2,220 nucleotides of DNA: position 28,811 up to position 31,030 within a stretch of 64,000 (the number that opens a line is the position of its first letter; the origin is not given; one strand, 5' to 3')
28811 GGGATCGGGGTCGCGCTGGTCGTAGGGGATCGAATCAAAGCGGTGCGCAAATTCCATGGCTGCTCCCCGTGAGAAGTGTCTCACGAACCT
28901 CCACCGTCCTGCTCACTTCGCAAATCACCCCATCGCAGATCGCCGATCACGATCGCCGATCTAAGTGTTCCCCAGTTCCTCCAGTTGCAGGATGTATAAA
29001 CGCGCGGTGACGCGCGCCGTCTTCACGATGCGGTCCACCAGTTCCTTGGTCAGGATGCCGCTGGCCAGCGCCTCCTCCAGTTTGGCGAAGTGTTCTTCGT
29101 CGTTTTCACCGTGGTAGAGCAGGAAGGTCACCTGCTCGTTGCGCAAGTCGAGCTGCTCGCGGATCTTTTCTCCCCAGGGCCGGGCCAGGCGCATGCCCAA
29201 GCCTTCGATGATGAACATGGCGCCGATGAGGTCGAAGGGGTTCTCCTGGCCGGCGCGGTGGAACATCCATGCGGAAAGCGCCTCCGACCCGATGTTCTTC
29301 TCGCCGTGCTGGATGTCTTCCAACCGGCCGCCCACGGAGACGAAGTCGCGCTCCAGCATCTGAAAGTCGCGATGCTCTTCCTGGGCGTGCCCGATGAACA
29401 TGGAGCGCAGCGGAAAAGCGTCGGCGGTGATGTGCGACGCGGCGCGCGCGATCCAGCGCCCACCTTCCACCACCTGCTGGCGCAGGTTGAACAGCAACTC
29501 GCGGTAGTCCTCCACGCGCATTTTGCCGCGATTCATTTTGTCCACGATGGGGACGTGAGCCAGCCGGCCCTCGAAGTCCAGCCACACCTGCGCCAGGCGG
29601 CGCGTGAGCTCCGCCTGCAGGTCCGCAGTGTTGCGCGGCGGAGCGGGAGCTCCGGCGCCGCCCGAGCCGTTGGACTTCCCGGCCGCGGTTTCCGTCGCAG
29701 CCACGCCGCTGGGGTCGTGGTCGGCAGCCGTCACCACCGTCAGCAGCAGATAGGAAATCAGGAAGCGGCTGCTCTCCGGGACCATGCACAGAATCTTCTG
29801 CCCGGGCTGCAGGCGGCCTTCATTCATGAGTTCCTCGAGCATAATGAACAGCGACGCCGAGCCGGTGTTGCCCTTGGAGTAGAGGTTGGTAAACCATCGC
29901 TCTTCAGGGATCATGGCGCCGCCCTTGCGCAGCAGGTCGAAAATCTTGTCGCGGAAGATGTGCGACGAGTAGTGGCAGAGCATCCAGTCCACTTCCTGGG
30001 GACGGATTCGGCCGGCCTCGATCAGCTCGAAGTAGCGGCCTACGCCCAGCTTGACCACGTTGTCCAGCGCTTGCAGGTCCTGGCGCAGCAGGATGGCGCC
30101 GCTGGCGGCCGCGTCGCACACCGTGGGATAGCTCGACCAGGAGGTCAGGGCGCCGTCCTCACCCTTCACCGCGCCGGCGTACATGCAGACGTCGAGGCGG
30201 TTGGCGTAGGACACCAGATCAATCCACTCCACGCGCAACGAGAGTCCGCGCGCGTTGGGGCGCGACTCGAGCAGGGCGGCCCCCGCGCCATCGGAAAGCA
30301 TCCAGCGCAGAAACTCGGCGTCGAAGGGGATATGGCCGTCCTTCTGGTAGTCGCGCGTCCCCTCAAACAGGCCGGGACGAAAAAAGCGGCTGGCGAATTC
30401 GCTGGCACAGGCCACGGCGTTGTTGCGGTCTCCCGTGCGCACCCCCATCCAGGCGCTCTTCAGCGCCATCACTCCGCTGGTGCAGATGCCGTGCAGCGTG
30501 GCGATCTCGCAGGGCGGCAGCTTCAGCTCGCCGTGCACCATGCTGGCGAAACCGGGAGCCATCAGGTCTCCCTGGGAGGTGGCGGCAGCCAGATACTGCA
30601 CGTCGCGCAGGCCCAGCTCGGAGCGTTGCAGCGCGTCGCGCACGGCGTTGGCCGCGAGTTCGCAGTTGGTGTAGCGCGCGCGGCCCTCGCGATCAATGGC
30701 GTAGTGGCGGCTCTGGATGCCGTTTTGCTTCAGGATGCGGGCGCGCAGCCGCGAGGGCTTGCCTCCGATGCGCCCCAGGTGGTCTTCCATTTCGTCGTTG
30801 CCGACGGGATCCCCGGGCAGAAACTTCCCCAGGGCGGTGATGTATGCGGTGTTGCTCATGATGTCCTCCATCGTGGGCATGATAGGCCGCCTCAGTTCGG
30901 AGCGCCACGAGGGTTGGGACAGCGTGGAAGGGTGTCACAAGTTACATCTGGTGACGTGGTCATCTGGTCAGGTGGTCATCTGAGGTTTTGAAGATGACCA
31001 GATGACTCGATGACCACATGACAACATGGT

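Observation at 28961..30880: FabH-type ketosynthase fused to a heme-oxygenase-like diiron domain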

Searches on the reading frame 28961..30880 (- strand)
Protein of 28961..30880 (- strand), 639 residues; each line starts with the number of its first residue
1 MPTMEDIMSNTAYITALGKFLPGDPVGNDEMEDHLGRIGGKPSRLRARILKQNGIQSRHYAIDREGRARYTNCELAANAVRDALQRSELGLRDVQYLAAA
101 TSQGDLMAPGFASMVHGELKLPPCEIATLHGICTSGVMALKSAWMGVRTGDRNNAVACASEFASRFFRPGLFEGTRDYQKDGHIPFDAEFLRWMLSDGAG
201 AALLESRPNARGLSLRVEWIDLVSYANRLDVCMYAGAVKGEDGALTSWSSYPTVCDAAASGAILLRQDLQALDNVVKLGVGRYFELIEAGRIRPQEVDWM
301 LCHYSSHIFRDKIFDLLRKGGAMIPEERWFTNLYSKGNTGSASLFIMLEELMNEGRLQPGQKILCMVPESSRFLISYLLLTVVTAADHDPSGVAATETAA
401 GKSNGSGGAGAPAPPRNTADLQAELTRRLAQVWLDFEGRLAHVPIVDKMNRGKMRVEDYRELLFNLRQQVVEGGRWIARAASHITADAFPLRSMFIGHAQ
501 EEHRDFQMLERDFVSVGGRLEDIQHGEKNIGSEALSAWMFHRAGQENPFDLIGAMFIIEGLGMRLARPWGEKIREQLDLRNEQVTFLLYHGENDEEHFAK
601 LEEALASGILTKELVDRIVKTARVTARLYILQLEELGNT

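Call 3: search_protein_families(library=pfam, proteins=[window:28961-30880:-], max_evalue=0.01)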
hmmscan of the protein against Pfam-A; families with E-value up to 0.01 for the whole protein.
window:28961-30880:- (639 aa): 4 families
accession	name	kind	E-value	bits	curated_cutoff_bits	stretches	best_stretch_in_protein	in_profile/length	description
PF08541.16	ACP_syn_III_C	-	3e-11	43.8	26.6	1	289-365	3-74/90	3-Oxoacyl-[acyl-carrier-protein (ACP)] synthase III C terminal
PF14518.11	Haem_oxygenas_2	-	1.7e-09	38.2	28.9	1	507-629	52-176/177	Iron-containing redox enzyme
PF00108.29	Thiolase_N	-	0.00032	20.6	26.4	1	71-161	22-113/260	Thiolase, N-terminal domain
PF08545.16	ACP_syn_III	-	0.0051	17.1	24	0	132-210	6-66/80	3-Oxoacyl-[acyl-carrier-protein (ACP)] synthase III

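Call 4: search_protein_families(library=ncbifam, proteins=[window:28961-30880:-], max_evalue=0.01)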
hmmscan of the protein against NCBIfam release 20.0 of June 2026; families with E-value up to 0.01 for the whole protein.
window:28961-30880:- (639 aa): 15 families
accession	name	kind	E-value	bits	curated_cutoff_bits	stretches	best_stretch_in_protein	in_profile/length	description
NF005293.2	PRK06816.1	subfamily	1.2e-136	455.7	450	1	12-383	1-378/378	StlD/DarB family beta-ketosynthase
NF053539.1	resorcinol_DarB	exception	2.9e-116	388.7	550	1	11-383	2-377/377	dialkylresorcinol biosynthesis protein DarB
NF006829.0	PRK09352.1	subfamily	1.9e-21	76.4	249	2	11-166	4-147/322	beta-ketoacyl-ACP synthase 3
TIGR00747.1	fabH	subfamily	6.2e-16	58.4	292.1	2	12-166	3-145/322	beta-ketoacyl-ACP synthase III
NF005541.0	PRK07204.1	equivalog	1.1e-13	51.3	402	2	9-164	2-146/329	beta-ketoacyl-ACP synthase III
NF006720.0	PRK09258.1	equivalog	3.3e-13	49.7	285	1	11-366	5-323/338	3-oxoacyl-ACP synthase III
NF004623.0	PRK05963.1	equivalog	3.6e-11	42.9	437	1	9-159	3-141/328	beta-ketoacyl-ACP synthase III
NF042429.2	DHPHCoAsyn_DpgA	equivalog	1.5e-07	30.7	425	1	69-151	67-152/350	3,5-dihydroxyphenylacetyl-CoA synthase DpgA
NF004715.0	PRK06059.1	equivalog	9.6e-06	24.8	424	1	72-175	23-128/399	lipid-transfer protein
TIGR01930.1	AcCoA-C-Actrans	subfamily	2.5e-05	23.4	240.55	1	72-166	21-116/385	acetyl-CoA C-acyltransferase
NF004618.0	PRK05952.1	equivalog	0.00032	19.7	455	0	131-211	145-225/384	beta-ketoacyl-ACP synthase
NF004720.0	PRK06064.1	subfamily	0.0005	18.9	420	1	74-158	24-110/389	thiolase domain-containing protein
TIGR03150.1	fabF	equivalog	0.0026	16.5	493.75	0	129-211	157-245/407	beta-ketoacyl-ACP synthase II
NF005589.0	PRK07314.1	subfamily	0.0084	14.9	387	0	128-212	159-249/413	beta-ketoacyl-ACP synthase II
NF004853.0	PRK06205.1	subfamily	0.01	14.9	551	0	71-165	25-120/404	acetyl-CoA C-acetyltransferase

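Call 5: find_homologous_proteins(query=window:28961-30880:-, max_evalue=0.00001)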
Query window:28961-30880:- (639 aa): 7353 proteins with E <= 0.00001 among 8000 candidates; the best 120 are listed.
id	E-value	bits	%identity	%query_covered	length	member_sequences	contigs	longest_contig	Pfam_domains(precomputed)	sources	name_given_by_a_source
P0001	0.0e+0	1461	100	100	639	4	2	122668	PF08541.17,PF14518.12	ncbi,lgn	-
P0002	0.0e+0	1295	89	99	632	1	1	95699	PF08541.17,PF14518.12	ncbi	-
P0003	0.0e+0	1282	89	100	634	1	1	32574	PF08541.17,PF14518.12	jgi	jgi:3-oxoacyl-[acyl-carrier-protein] synthase-3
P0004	0.0e+0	1271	87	99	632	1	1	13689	PF08541.17,PF14518.12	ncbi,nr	ncbi:MAG: StlD/DarB family beta-ketosynthase [Acidobacteria bacterium]|nr:StlD/DarB family beta-keto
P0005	0.0e+0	1270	87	99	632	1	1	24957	PF08541.17,PF14518.12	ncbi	-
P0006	0.0e+0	1230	85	100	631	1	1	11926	PF08541.17,PF14518.12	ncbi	-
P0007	0.0e+0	1213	85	99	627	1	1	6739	PF08541.17,PF14518.12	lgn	-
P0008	0.0e+0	1204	82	100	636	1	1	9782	PF08541.17,PF14518.12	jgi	jgi:3-oxoacyl-[acyl-carrier-protein] synthase-3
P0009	0.0e+0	1142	88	88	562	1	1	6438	PF08541.17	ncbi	ncbi:MAG: beta-ketoacyl-ACP synthase III, partial [Terriglobales bacterium]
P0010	0.0e+0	1017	71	99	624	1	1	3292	PF08545.17,PF08541.17,PF14518.12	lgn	-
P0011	9.3e-296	1000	69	99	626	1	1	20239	PF08545.17,PF08541.17,PF14518.12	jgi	-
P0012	1.1e-295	1000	70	99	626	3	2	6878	PF08545.17,PF08541.17,PF14518.12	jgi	jgi:3-oxoacyl-[acyl-carrier-protein] synthase-3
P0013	3.8e-295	998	69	99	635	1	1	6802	PF08545.17,PF08541.17,PF14518.12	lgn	-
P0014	9.0e-295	997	69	99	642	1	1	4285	PF08545.17,PF08541.17,PF14518.12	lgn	-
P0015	1.3e-294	997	70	99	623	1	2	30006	PF08545.17,PF08541.17,PF14518.12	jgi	jgi:3-oxoacyl-[acyl-carrier-protein] synthase-3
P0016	5.2e-294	995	70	99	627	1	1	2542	PF08545.17,PF08541.17,PF14518.12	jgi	jgi:3-oxoacyl-[acyl-carrier-protein] synthase-3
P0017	2.2e-293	993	70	99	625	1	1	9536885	PF08545.17,PF00109.33,PF08541.17,PF14518.12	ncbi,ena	-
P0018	4.2e-293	992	70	99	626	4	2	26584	PF08541.17,PF14518.12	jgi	jgi:3-oxoacyl-[acyl-carrier-protein] synthase III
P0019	4.7e-293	992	71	99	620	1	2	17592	PF08541.17,PF14518.12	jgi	jgi:3-oxoacyl-[acyl-carrier-protein] synthase III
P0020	8.1e-293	991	70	99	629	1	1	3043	PF08545.17,PF00109.33,PF08541.17,PF14518.12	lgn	-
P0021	2.6e-292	989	70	99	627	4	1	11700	PF08545.17,PF08541.17,PF14518.12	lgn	-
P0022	1.0e-291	987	69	99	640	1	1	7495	PF08541.17,PF14518.12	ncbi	-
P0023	1.7e-291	986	69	99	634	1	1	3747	PF08545.17,PF00109.33,PF08541.17,PF14518.12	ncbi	-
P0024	4.3e-291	985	69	99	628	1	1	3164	PF08545.17,PF00108.30,PF08541.17,PF14518.12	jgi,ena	-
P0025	5.0e-291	985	69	99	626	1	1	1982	PF08545.17,PF08541.17,PF14518.12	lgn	-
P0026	6.0e-291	985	67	99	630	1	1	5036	PF08541.17,PF14518.12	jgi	-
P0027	1.1e-290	984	68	99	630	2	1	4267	PF08541.17,PF14518.12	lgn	-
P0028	1.2e-290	984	67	99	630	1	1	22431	PF08541.17,PF14518.12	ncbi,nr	ncbi:MAG TPA: 3-oxoacyl-[acyl-carrier-protein] synthase III C-terminal domain-containing protein [Py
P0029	1.2e-290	984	67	99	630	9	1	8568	PF08541.17,PF14518.12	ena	-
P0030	1.9e-290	983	69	99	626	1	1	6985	PF08541.17,PF14518.12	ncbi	-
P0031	2.0e-290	983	67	99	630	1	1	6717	PF08541.17,PF14518.12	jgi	-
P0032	2.6e-290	982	67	99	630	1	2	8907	PF08541.17,PF14518.12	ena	-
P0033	2.9e-290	982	69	99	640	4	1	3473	PF08545.17,PF00109.33,PF08541.17,PF14518.12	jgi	jgi:3-oxoacyl-[acyl-carrier-protein] synthase III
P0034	3.5e-290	982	67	99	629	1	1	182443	PF08541.17,PF14518.12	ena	-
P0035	5.0e-290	982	69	99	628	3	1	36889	PF08545.17,PF08541.17,PF14518.12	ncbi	-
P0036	5.5e-290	981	69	99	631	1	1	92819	PF08545.17,PF08541.17,PF14518.12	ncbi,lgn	-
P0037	6.3e-290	981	67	99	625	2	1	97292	PF08545.17,PF08541.17,PF14518.12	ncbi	-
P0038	1.1e-289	980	69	99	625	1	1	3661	PF08545.17,PF00109.33,PF08541.17,PF14518.12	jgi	jgi:3-oxoacyl-[acyl-carrier-protein] synthase-3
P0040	3.1e-289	979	70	99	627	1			PF08545.17,PF08541.17,PF14518.12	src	-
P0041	3.9e-289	979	69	99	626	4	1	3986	PF08545.17,PF08541.17,PF14518.12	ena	-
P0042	4.4e-289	978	67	99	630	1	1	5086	PF08541.17,PF14518.12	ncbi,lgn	-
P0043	1.1e-288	977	68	99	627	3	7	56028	PF08545.17,PF08541.17,PF14518.12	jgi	jgi:3-oxoacyl-[acyl-carrier-protein] synthase-3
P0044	1.7e-288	976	67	99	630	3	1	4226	PF08541.17,PF14518.12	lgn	-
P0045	2.5e-288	976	67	99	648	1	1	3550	PF08541.17,PF14518.12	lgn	-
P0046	3.5e-288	975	69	99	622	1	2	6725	PF08541.17,PF14518.12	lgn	-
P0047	4.9e-288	975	69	99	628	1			PF08545.17,PF08541.17,PF14518.12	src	-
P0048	9.9e-288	974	69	99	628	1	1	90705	PF08545.17,PF08541.17,PF14518.12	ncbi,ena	-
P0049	1.1e-287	974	68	99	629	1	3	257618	PF08545.17,PF08541.17,PF14518.12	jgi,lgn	-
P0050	1.4e-287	973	68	99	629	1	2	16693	PF08541.17,PF14518.12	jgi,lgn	jgi:3-oxoacyl-[acyl-carrier-protein] synthase-3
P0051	1.5e-287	973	69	99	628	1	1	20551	PF08545.17,PF08541.17,PF14518.12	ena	-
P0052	2.6e-287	973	67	99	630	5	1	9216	PF08541.17,PF14518.12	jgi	jgi:3-oxoacyl-[acyl-carrier-protein] synthase III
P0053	4.5e-287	972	68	99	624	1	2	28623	PF08541.17,PF14518.12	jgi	jgi:3-oxoacyl-[acyl-carrier-protein] synthase-3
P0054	5.1e-287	972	68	99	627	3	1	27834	PF08545.17,PF08541.17,PF14518.12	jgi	jgi:3-oxoacyl-[acyl-carrier-protein] synthase-3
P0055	6.5e-287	971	68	99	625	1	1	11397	PF08541.17,PF14518.12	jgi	jgi:3-oxoacyl-[acyl-carrier-protein] synthase III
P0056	1.5e-286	970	68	99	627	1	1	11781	PF08545.17,PF08541.17,PF14518.12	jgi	-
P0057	2.1e-286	970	68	99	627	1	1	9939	PF08545.17,PF08541.17,PF14518.12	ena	-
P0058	2.5e-286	969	69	99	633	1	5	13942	PF08545.17,PF08541.17,PF14518.12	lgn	-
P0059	3.8e-286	969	68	99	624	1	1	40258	PF08541.17,PF14518.12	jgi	jgi:3-oxoacyl-[acyl-carrier-protein] synthase-3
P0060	4.0e-286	969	68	99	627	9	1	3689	PF08545.17,PF08541.17,PF14518.12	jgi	-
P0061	7.0e-286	968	67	99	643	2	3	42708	PF08541.17,PF14518.12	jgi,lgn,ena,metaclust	metaclust:\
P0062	9.0e-286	967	68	99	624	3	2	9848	PF08541.17,PF14518.12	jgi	jgi:3-oxoacyl-[acyl-carrier-protein] synthase III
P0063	1.3e-285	967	67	99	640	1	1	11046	PF08541.17,PF14518.12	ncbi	-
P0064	2.2e-285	966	69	99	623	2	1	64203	PF08545.17,PF08541.17,PF14518.12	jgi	jgi:3-oxoacyl-[acyl-carrier-protein] synthase-3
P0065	2.9e-285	966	68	99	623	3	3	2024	PF08545.17,PF08541.17,PF14518.12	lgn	-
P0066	2.9e-285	966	68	99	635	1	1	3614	PF08545.17,PF08541.17,PF14518.12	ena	-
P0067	4.6e-285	965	68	99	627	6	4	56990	PF08545.17,PF08541.17,PF14518.12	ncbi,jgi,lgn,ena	ncbi:MAG TPA: 3-oxoacyl-[acyl-carrier-protein] synthase III C-terminal domain-containing protein [Bl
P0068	6.0e-285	965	69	98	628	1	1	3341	PF08541.17,PF14518.12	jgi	jgi:3-oxoacyl-[acyl-carrier-protein] synthase-3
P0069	7.2e-285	964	68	99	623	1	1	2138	PF08545.17,PF08541.17,PF14518.12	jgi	jgi:3-oxoacyl-[acyl-carrier-protein] synthase-3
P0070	3.6e-284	962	68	99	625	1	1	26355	PF08541.17,PF14518.12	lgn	-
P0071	3.9e-284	962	68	99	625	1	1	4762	PF08541.17,PF14518.12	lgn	-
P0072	4.0e-284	962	67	99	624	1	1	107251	PF08541.17,PF14518.12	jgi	jgi:3-oxoacyl-[acyl-carrier-protein] synthase-3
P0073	4.8e-284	962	67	99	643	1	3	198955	PF08541.17,PF14518.12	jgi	jgi:3-oxoacyl-[acyl-carrier-protein] synthase-3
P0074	5.5e-284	962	67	99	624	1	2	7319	PF08541.17,PF14518.12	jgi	jgi:3-oxoacyl-[acyl-carrier-protein] synthase III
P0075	5.7e-284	962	68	99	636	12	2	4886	PF08545.17,PF00109.33,PF08541.17,PF14518.12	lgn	-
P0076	6.3e-284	961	67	99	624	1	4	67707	PF08541.17,PF14518.12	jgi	jgi:3-oxoacyl-[acyl-carrier-protein] synthase III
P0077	1.3e-283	960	66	99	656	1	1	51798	PF08541.17,PF14518.12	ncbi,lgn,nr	ncbi:MAG: iron-containing redox enzyme family protein [Acidobacteria bacterium]|nr:iron-containing r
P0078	2.0e-283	960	68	99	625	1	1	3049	PF08545.17,PF00109.33,PF08541.17,PF14518.12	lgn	-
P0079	2.2e-283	960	68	99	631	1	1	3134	PF08545.17,PF08541.17,PF14518.12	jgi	jgi:3-oxoacyl-[acyl-carrier-protein] synthase-3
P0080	2.5e-283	959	69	99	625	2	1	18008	PF08545.17,PF08541.17,PF14518.12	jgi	jgi:3-oxoacyl-[acyl-carrier-protein] synthase-3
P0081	3.3e-283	959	67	99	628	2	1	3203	PF08541.17,PF14518.12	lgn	-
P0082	5.8e-283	958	67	99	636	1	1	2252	PF08545.17,PF00109.33,PF08541.17,PF14518.12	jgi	jgi:3-oxoacyl-[acyl-carrier-protein] synthase III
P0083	6.9e-283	958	67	99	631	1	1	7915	PF08541.17,PF14518.12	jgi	jgi:3-oxoacyl-[acyl-carrier-protein] synthase III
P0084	7.5e-283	958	67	99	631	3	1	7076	PF08541.17,PF14518.12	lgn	-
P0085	1.3e-282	957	66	99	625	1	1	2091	PF08545.17,PF08541.17,PF14518.12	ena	-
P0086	1.4e-282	957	67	99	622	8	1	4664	PF08545.17,PF00109.33,PF08541.17,PF14518.12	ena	-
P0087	2.4e-282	956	66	99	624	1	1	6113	PF08541.17,PF14518.12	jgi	jgi:3-oxoacyl-[acyl-carrier-protein] synthase-3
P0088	3.1e-282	956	67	99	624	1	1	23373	PF08541.17,PF14518.12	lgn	-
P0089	5.7e-282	955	67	99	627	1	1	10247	PF08541.17,PF14518.12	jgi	jgi:3-oxoacyl-[acyl-carrier-protein] synthase-3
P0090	1.0e-281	954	67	99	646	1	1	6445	PF08541.17,PF14518.12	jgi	jgi:3-oxoacyl-[acyl-carrier-protein] synthase III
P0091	1.5e-281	953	66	99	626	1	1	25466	PF08541.17,PF14518.12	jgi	jgi:3-oxoacyl-[acyl-carrier-protein] synthase-3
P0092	4.8e-281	952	65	98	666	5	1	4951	PF08545.17,PF08541.17,PF14518.12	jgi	jgi:3-oxoacyl-[acyl-carrier-protein] synthase-3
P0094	1.3e-280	950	66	99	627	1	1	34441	PF08541.17,PF14518.12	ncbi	-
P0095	3.6e-280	949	66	99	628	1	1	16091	PF08541.17,PF14518.12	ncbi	-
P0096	4.3e-280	949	65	99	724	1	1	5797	PF08541.17,PF14518.12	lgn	-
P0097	7.7e-280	948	65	99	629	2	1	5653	PF08545.17,PF08541.17,PF14518.12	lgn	-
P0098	1.1e-279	947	66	99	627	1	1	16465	PF08541.17,PF14518.12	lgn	-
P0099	3.0e-279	946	66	99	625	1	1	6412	PF08545.17,PF08541.17,PF14518.12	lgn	-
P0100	3.2e-279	946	66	99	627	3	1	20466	PF08541.17,PF14518.12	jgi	-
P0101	4.2e-279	945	66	99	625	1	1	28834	PF08545.17,PF08541.17,PF14518.12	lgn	-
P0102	4.9e-279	945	65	99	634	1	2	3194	PF08545.17,PF08541.17,PF14518.12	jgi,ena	-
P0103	4.5e-278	942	66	99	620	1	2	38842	PF08541.17,PF14518.12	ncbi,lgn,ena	-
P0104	5.0e-278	942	66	99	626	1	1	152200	PF08545.17,PF08541.17,PF14518.12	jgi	jgi:3-oxoacyl-[acyl-carrier-protein] synthase-3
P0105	8.4e-277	938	66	99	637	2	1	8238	PF08545.17,PF00109.33,PF08541.17,PF14518.12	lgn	-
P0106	1.3e-276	937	64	98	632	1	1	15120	PF08545.17,PF08541.17,PF14518.12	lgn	-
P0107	2.9e-276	936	65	99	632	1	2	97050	PF08541.17,PF14518.12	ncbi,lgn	-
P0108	1.9e-275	933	65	98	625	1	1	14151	PF08545.17,PF08541.17,PF14518.12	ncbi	ncbi:MAG: 3-oxoacyl-[acyl-carrier-protein] synthase III C-terminal domain-containing protein [Pyrino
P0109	8.3e-275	931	64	99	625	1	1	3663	PF08545.17,PF08541.17,PF14518.12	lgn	-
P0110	9.5e-274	928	66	97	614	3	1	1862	PF08545.17,PF00108.30,PF08541.17,PF14518.12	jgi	jgi:3-oxoacyl-[acyl-carrier-protein] synthase-3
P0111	9.8e-274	928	64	98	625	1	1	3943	PF08541.17,PF14518.12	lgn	-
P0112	1.1e-273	928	64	98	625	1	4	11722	PF08545.17,PF08541.17,PF14518.12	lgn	-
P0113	2.4e-273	926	64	99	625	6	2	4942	PF08545.17,PF08541.17,PF14518.12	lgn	-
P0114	4.7e-273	925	66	99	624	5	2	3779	PF08545.17,PF00108.30,PF08541.17,PF14518.12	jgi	jgi:3-oxoacyl-[acyl-carrier-protein] synthase-3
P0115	1.4e-272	924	64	98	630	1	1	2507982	PF08545.17,PF08541.17,PF14518.12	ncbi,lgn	ncbi:MAG: 3-oxoacyl-[acyl-carrier-protein] synthase III C-terminal domain-containing protein [Pyrino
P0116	4.1e-271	919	64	99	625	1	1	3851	PF08545.17,PF08541.17,PF14518.12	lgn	-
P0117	2.3e-270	917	64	99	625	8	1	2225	PF08545.17,PF08541.17,PF14518.12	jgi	jgi:3-oxoacyl-[acyl-carrier-protein] synthase III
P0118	2.3e-269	913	64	99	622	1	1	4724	PF08541.17,PF14518.12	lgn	-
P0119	5.8e-268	909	63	100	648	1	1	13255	PF08545.17,PF08541.17,PF14518.12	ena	-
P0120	2.0e-267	907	63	99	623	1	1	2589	PF08545.17,PF08541.17,PF14518.12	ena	-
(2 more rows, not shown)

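Call 11: find_encoding_contigs(protein=P0017, flank=10000, max_places=2)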
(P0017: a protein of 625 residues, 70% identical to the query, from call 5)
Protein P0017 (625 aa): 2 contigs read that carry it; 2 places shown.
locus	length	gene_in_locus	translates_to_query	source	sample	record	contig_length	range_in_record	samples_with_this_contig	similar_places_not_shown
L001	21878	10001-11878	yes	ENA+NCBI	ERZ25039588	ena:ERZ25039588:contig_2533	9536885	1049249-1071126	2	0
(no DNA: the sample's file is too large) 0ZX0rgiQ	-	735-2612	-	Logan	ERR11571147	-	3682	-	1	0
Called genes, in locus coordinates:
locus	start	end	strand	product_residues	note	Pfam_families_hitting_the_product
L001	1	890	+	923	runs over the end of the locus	PF07719:TPR_2 (faint), PF13174:TPR_6 (faint), PF13424:TPR_12 (faint), PF13428:TPR_14 (faint), PF13432:TPR_16 (weak), PF14561:TPR_20 (faint), PF13485:Peptidase_MA_2, PF13432:TPR_16 (weak), +8 more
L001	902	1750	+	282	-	PF13709:DUF4159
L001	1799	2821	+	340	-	PF20030:bpMoxR, PF07726:AAA_3, PF07728:AAA_5, PF17863:AAA_lid_2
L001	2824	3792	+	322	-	PF01882:DUF58, PF05762:VWA_CoxE (faint), PF13519:VWA_2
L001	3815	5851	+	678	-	PF07584:BatA, PF00092:VWA, PF13519:VWA_2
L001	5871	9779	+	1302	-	-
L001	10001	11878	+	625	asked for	PF00109:ketoacyl-synt (weak), PF08545:ACP_syn_III (faint), PF08541:ACP_syn_III_C, PF14518:Haem_oxygenas_2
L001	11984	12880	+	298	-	PF22523:DUF6999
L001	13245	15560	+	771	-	PF13676:TIR_2, PF25000:DUF7779, PF13424:TPR_12, PF13374:TPR_10, PF13374:TPR_10, PF13424:TPR_12, PF24885:TPR_NPHP3, PF13374:TPR_10, +13 more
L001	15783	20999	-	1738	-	PF01833:TIG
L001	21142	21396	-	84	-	PF19447:DUF5985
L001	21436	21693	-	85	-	PF19447:DUF5985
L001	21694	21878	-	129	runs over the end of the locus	-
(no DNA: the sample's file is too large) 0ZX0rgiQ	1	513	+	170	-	?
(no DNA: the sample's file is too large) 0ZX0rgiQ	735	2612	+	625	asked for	PF00109:ketoacyl-synt (weak), PF08545:ACP_syn_III (faint), PF08541:ACP_syn_III_C, PF14518:Haem_oxygenas_2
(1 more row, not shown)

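Call 13: find_encoding_contigs(protein=P0115, flank=8000, max_places=1)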
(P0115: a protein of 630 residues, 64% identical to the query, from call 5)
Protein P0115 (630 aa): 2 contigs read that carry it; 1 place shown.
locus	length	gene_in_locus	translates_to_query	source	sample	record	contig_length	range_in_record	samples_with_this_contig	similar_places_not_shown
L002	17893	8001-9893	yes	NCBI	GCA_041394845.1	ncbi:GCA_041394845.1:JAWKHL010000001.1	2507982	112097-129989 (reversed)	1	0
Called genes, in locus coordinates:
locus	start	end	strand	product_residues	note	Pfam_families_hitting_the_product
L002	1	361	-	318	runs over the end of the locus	PF02628:COX15-CtaA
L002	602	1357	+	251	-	PF01479:S4, PF01728:FtsJ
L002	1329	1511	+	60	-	PF17653:DUF5522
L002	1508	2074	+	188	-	PF07884:VKOR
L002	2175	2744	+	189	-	PF07638:Sigma70_ECF, PF08281:Sigma70_r4_2, PF04545:Sigma70_r4 (weak)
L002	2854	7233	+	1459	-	PF13424:TPR_12 (faint), PF13428:TPR_14 (faint), PF00069:Pkinase, PF07714:PK_Tyr_Ser-Thr, PF01636:APH (faint), PF00515:TPR_1 (faint), PF07719:TPR_2 (faint), PF13414:TPR_11 (faint), +4 more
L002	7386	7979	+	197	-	PF00440:TetR_N, PF17932:TetR_C_24 (faint)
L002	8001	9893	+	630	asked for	PF08545:ACP_syn_III (faint), PF08541:ACP_syn_III_C, PF14518:Haem_oxygenas_2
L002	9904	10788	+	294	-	PF22523:DUF6999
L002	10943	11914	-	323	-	PF25594:GldB_lipo, PF10026:DUF2268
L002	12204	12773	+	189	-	-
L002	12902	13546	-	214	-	PF03006:HlyIII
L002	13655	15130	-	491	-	PF00144:Beta-lactamase, PF00515:TPR_1 (weak), PF07719:TPR_2 (weak), PF13181:TPR_8 (weak)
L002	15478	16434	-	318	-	-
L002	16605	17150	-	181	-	-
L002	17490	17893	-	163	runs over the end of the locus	-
